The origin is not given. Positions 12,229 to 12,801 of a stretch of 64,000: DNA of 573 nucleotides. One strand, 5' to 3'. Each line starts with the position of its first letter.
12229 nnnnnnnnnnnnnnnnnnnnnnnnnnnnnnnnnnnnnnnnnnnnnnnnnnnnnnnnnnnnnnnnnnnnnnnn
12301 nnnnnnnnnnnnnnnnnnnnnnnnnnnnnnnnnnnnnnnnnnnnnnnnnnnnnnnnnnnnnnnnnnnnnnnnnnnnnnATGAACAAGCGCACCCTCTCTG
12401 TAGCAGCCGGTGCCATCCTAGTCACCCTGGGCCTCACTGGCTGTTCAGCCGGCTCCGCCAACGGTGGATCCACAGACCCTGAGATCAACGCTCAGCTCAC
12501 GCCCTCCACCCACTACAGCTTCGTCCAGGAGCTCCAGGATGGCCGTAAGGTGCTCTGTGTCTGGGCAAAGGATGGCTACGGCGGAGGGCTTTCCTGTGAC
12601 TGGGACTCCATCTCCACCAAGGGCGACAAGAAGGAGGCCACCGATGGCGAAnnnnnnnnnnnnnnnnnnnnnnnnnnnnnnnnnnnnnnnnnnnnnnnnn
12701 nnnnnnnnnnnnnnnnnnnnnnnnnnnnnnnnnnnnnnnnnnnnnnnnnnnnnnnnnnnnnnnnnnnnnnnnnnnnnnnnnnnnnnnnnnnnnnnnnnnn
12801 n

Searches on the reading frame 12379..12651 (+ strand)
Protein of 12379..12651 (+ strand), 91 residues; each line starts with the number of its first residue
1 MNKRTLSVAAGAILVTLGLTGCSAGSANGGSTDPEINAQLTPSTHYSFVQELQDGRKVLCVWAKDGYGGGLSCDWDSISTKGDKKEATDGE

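Call 67: search_protein_families(library=phrogs, proteins=[window:12379-12651:+], max_evalue=0.01)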
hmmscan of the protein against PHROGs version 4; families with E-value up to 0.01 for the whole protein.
window:12379-12651:+ (91 aa): 3 families
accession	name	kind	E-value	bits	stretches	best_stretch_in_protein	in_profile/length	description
phrog_3641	-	unknown function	4.5e-17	63.1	1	6-76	7-66/69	-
phrog_10696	-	DNA, RNA and nucleotide metabolism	0.00013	23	1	4-77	91-161/163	HNH endonuclease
phrog_542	-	unknown function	0.00041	21.9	1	3-59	2-66/97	-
